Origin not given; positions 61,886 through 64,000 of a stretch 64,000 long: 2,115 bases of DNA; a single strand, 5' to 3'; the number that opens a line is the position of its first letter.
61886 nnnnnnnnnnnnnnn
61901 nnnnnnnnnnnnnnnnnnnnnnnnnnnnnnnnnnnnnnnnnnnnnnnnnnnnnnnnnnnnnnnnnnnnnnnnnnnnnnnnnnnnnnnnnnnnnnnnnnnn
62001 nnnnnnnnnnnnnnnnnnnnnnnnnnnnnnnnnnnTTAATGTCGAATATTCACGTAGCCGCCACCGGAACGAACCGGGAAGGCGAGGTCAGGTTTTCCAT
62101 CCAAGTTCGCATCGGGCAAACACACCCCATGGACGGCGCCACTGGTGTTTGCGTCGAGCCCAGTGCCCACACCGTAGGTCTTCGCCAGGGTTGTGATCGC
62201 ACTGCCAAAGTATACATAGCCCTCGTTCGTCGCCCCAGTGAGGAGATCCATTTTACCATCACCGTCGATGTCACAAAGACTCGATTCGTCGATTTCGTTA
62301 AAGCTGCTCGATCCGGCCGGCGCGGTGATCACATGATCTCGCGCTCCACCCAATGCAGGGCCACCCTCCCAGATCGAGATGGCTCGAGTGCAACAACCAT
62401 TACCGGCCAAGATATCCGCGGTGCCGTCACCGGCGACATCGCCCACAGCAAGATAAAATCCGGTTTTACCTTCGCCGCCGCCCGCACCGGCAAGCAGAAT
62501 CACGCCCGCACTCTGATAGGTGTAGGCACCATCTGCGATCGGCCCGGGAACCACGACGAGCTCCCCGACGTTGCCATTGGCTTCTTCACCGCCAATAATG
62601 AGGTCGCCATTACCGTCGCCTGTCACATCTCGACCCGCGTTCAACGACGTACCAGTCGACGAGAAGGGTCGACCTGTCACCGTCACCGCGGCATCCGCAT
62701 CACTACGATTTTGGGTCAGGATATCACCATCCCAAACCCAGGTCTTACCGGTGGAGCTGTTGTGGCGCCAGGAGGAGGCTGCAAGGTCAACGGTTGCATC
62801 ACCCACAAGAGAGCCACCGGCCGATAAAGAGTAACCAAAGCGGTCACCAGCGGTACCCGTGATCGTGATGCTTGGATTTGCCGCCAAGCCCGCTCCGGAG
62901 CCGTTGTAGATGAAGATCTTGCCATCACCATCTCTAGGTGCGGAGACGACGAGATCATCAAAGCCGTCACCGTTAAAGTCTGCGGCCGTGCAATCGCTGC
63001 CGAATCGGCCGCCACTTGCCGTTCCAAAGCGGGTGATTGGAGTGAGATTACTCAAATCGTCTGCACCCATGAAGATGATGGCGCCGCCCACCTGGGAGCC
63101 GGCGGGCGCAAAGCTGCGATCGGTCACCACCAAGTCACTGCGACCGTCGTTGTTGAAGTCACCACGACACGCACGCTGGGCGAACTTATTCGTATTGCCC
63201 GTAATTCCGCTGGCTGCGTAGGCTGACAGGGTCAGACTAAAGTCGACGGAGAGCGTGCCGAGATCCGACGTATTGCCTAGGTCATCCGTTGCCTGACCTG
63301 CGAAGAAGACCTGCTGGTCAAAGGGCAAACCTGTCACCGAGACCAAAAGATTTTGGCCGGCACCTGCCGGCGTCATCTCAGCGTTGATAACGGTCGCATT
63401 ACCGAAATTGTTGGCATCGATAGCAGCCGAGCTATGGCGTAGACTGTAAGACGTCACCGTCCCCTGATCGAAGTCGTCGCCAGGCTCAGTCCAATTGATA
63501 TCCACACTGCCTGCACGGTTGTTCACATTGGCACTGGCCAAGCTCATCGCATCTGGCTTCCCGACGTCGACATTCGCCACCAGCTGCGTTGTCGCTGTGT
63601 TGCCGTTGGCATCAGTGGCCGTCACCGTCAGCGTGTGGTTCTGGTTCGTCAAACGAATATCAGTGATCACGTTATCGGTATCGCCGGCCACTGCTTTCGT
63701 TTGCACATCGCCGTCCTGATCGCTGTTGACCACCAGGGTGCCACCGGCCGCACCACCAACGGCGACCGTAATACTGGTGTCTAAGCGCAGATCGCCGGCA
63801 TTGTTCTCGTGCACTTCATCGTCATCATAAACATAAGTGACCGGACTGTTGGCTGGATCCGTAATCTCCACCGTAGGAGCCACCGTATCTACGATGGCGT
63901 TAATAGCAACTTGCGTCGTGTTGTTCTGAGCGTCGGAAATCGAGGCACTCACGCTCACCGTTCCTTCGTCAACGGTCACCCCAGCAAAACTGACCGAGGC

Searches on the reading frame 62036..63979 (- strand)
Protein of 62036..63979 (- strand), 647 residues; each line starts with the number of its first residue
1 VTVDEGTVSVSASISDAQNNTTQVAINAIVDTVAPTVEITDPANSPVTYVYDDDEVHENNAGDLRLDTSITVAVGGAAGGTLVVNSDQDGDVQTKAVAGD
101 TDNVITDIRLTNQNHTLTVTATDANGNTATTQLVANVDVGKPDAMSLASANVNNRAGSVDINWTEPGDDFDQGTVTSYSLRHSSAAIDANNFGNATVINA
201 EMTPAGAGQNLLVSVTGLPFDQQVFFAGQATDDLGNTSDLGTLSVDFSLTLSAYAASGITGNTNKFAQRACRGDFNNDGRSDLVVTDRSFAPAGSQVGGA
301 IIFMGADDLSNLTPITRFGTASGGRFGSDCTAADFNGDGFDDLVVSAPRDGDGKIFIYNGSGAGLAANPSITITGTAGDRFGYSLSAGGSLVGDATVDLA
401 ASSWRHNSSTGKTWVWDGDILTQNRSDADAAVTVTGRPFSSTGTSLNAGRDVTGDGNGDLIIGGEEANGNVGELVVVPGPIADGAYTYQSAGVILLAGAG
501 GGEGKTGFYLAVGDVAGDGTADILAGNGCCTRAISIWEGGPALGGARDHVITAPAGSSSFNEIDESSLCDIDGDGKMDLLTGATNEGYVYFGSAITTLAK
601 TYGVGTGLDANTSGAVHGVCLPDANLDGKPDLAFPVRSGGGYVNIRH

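Call 20: search_protein_families(library=pfam, proteins=[window:62036-63979:-], max_evalue=0.00001)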
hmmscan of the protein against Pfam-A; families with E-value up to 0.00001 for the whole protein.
window:62036-63979:- (647 aa): 2 families
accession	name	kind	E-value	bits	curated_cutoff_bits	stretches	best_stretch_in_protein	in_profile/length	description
PF01839.29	FG-GAP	-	2.5e-22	78.8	22.1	1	326-358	1-37/37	FG-GAP repeat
PF13517.12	FG-GAP_3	-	1.8e-12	48.1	26.9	1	274-345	1-61/61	FG-GAP-like repeat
